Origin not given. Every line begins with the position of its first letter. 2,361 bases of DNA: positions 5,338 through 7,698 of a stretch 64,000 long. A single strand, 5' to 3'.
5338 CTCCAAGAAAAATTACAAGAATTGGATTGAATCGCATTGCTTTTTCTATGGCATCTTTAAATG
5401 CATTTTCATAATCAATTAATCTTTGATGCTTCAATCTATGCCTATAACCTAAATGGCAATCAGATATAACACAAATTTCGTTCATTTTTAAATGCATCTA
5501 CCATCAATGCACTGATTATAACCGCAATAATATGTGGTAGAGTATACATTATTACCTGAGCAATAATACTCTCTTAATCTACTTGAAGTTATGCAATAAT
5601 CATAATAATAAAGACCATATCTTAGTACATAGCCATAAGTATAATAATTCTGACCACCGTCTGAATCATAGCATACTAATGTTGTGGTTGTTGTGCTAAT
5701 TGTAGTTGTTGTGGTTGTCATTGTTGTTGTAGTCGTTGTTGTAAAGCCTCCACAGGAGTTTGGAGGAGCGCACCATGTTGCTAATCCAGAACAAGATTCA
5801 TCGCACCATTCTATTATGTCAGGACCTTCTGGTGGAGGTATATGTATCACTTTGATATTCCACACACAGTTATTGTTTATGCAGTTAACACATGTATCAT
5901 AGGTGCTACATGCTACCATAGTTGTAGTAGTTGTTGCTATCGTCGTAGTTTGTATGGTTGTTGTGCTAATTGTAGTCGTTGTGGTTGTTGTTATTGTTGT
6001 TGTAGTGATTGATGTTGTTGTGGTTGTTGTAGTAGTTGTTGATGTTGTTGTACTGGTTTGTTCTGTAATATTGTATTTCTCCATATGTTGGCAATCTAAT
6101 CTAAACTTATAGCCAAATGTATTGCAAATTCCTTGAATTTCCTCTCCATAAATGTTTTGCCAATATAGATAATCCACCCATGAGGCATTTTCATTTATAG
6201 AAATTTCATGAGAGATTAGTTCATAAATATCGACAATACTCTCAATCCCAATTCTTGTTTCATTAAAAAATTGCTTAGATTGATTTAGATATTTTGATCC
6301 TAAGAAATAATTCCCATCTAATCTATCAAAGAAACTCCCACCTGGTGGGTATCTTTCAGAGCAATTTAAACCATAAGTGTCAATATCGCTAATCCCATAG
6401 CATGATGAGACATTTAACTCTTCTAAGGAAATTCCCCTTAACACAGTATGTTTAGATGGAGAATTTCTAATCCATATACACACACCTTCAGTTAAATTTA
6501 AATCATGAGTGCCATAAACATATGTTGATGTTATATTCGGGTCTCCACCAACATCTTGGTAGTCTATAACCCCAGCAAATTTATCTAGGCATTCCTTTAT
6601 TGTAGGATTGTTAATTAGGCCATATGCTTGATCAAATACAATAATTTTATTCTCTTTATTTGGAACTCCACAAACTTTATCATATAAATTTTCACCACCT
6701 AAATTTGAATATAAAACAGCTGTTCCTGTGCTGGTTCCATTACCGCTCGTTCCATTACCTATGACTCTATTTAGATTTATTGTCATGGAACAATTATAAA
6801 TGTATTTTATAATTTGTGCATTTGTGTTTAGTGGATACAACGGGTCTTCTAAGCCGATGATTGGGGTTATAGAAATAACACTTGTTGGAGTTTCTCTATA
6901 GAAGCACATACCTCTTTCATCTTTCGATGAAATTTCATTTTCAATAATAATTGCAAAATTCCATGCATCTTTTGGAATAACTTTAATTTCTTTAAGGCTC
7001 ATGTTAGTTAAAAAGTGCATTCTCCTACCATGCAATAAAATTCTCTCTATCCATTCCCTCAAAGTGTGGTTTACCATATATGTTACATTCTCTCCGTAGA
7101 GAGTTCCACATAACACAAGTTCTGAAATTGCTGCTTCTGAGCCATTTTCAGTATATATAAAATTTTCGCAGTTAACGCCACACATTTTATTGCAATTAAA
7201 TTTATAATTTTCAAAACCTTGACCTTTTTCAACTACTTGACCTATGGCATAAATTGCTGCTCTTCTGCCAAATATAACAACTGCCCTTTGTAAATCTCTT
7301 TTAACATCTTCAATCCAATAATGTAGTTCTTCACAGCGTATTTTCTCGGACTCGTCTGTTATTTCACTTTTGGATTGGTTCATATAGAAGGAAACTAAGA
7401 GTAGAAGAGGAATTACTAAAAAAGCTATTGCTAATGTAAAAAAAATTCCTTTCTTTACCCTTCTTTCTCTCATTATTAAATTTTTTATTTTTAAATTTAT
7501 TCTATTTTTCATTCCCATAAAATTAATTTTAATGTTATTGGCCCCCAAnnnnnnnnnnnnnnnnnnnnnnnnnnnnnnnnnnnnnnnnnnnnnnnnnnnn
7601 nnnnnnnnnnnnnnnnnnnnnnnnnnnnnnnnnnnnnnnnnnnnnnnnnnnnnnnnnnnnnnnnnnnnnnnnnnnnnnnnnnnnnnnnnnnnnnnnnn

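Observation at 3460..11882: Six-gene translationally coupled operon: four pilin-like proteins carrying adhesin domains, plus a cytoplasmic Mre11-like nuclease and a membrane protein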

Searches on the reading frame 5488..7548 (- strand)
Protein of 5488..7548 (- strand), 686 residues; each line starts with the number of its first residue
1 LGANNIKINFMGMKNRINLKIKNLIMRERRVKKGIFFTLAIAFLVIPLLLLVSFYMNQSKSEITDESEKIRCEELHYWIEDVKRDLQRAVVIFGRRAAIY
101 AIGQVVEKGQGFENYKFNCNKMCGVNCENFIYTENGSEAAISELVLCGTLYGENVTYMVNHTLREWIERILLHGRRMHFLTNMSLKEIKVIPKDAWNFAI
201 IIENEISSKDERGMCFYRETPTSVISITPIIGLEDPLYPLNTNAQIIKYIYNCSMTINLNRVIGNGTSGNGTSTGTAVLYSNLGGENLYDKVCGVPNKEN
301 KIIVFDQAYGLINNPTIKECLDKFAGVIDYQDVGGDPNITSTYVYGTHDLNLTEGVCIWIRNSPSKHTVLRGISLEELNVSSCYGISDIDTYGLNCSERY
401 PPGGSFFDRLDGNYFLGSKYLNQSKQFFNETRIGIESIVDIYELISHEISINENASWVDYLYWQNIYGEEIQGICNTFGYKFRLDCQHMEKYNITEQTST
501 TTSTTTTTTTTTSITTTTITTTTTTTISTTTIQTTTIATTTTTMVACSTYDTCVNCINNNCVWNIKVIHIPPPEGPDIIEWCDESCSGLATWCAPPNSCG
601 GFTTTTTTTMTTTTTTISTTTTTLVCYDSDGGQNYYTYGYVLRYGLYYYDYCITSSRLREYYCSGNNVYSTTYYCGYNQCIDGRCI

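Call 4: search_protein_families(library=pfam, proteins=[window:5488-7548:-], max_evalue=0.1)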
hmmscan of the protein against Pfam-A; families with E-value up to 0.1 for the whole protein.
window:5488-7548:- (686 aa): 0 families

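Call 5: search_protein_families(library=ncbifam, proteins=[window:5488-7548:-], max_evalue=0.1)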
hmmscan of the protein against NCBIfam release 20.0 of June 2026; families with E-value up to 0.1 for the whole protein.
window:5488-7548:- (686 aa): 0 families

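Call 47: find_homologous_proteins(query=window:5488-7512:-, max_evalue=0.001)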
Query window:5488-7512:- (674 aa): 119 proteins with E <= 0.001 among 8000 candidates.
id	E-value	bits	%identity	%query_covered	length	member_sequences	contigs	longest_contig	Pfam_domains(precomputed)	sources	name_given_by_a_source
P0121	0.0e+0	1547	99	100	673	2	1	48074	-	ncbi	ncbi:MAG: hypothetical protein QXY62_03745 [Candidatus Altiarchaeota archaeon]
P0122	0.0e+0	1144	75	100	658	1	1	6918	-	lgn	-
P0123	5.3e-215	734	61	70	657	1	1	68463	-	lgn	-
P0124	4.0e-148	513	50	71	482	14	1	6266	-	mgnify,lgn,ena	mgnify:FL=1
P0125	6.9e-138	479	47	71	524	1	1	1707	-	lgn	-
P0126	3.3e-137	476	48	71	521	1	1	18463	-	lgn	-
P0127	3.0e-136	473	47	66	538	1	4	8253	-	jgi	-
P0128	3.6e-134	466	47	69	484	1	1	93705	-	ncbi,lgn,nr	ncbi:MAG: hypothetical protein JW724_02305 [Candidatus Altiarchaeota archaeon]|nr:hypothetical prote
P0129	8.2e-134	465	46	69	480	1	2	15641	-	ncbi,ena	-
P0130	1.3e-132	461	47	66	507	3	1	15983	-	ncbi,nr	ncbi:MAG: hypothetical protein U9Q22_02735 [Candidatus Altiarchaeota archaeon]|nr:hypothetical prote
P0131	8.0e-132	459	45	66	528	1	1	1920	-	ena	-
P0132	2.6e-131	457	47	69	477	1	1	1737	-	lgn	-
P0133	1.0e-130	455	48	71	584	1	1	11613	PF07495.20,PF17957.8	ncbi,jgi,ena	-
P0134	5.6e-130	453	46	66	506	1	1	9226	-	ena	-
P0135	9.8e-130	452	48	69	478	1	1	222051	-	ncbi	ncbi:MAG: hypothetical protein WAX07_09065 [Candidatus Altiarchaeia archaeon]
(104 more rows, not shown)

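Call 59: predict_structure(alignment_id=A2)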
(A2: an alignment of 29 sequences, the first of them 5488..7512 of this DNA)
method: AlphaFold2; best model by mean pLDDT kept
length: 674 residues; sequences in the alignment: 29
mean_pLDDT: 73.9   pTM: 0.63
mean pLDDT of the five models: 73.9, 73.9, 71.8, 71.3, 70.3
residues with pLDDT >= 90: 312; 70-90: 139; 50-70: 41; < 50: 182
segments of 3 or more residues with pLDDT < 50: 1-4, 485-646, 660-665, 667-674
pLDDT, mean of each block of 10 residues (from residue 1): 52 55 77 88 82 86 93 93 96 93 94 87 95 95 91 93 93 94 97 92 86 95 94 92 83 92 87 74 89 84 90 93 88 91 92 91 78 91 88 97 95 96 94 93 95 94 87 92 49 38 36 35 39 31 33 33 34 34 32 35 31 24 30 38 45 52 42 46
secondary structure, 60 per line:
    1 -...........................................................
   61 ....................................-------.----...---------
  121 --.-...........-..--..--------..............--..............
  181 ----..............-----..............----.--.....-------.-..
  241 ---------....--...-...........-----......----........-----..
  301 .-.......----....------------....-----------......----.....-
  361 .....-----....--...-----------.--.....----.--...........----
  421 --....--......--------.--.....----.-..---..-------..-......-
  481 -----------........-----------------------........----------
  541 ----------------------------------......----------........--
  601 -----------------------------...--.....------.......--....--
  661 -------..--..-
elements in order (helices of 4 or more, strands of 3 or more residues): H2-96 H125-135 H151-164 E167-180 E185-198 E204-217 H225-229 E250-253 E256-258 E260-267 H276-281 E289-293 H303-309 E314-317 E330-333 E345-350 E355-359 E371-374 H394-398 H406-416 E423-426 H429-434 H447-450 H474-479 E492-499 E523-530 H575-580 E591-598 E630-632 E635-639 E646-652 E655-658

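Call 62: fold_search(model_id=the predicted structure, library=pdb)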
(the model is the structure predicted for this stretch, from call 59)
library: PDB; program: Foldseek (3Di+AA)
matches with E <= 10: 611; with E <= 0.001: 0
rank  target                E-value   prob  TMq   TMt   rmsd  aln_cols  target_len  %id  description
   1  3e99                  3.2e-02  0.25  0.07  0.24  16.9       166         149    8  Crystal structure of the beta subunit of the benzoate 1,2-dioxygenase (benb, bmaa0186) from burkholderia mallei atcc 233 (released 2008-09-16)
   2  8f3y                  5.6e-02  0.13  0.08  0.08  20.8       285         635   12  Crystal structure of Penicillin Binding Protein 5 (PBP5) Poly-Gly variant penicillin bound form from Enterococcus faeciu (released 2023-11-15)
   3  9o4g_B                5.9e-02  0.23  0.08  0.08  15.5       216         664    8  Cryo-EM structure of the CHSY3-CHPF1 chondroitin synthase heterodimer (released 2026-03-04)
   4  8yhg_A                6.6e-02  0.66  0.07  0.25   9.0        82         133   15  The complex structure of SdnG with its analogue of substrate (released 2025-10-22)
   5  8f3m                  7.4e-02  0.21  0.07  0.08  24.6       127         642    9  Crystal structure of Penicillin Binding Protein 5 (PBP5) T485A variant with S466 insertion apo form from Enterococcus fa (released 2023-07-05)
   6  9q8z_A                7.4e-02  0.16  0.07  0.08  14.7       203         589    8  Human chondroitin sulfate polymerase complex CHSY3-CHPF (released 2025-12-03)
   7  3d9r_A                7.8e-02  0.23  0.06  0.21  10.3        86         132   10  Crystal structure of ketosteroid isomerase-like protein (YP_049581.1) from ERWINIA CAROTOVORA ATROSEPTICA SCRI1043 at  (released 2008-07-01)
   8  6uxc_B                9.2e-02  0.57  0.07  0.22   6.6        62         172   13  1.65A resolution structure of the hypothetical protein CT253 from Chlamydia trachomatis (released 2020-11-11)
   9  8yi8_A                9.2e-02  0.54  0.07  0.25   9.0        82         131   15  The complex structure of SdnG with product (released 2025-10-22)
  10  8f3f                  9.2e-02  0.15  0.08  0.08  23.1       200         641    8  Crystal structure of Penicillin Binding Protein 5 (PBP5) T485M variant apo form from Enterococcus faecium (released 2023-07-05)
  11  6p7l_C                1.0e-01  0.20  0.07  0.24  13.4       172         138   10  1.8 Angstrom structure of Aln2 from Streptomyces sp. CM020 (released 2020-06-17)
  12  6mka                  1.1e-01  0.18  0.07  0.08  26.0       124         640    8  Crystal structure of penicillin binding protein 5 (PBP5) from Enterococcus faecium in the open conformation (released 2018-10-31)
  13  3eby                  1.2e-01  0.30  0.06  0.21   9.1        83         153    7  Crystal structure of the beta subunit of a putative aromatic-ring-hydroxylating dioxygenase (YP_001165631.1) from NOVOSP (released 2008-09-09)
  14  3d9r_B                1.2e-01  0.20  0.06  0.21  10.4        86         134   10  Crystal structure of ketosteroid isomerase-like protein (YP_049581.1) from ERWINIA CAROTOVORA ATROSEPTICA SCRI1043 at  (released 2008-07-01)
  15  6p7l_A                1.2e-01  0.20  0.07  0.24  14.0       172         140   12  1.8 Angstrom structure of Aln2 from Streptomyces sp. CM020 (released 2020-06-17)
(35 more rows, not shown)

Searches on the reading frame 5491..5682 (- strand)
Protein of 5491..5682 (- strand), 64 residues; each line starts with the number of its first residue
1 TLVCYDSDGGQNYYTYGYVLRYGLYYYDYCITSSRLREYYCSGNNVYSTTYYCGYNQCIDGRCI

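Call 72: search_protein_families(library=pfam, proteins=[window:5491-5682:-], max_evalue=10)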
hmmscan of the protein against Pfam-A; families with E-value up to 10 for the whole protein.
seq(64 aa): 0 families

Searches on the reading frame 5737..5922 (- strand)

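Call 72: search_protein_families(library=pfam, proteins=[window:5737-5922:-], max_evalue=10)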
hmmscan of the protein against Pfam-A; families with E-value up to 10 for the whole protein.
seq(62 aa): 1 family
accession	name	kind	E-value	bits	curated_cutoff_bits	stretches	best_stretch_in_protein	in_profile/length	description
PF01437.31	PSI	-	0.012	16.3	23.1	1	5-22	2-22/52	Plexin repeat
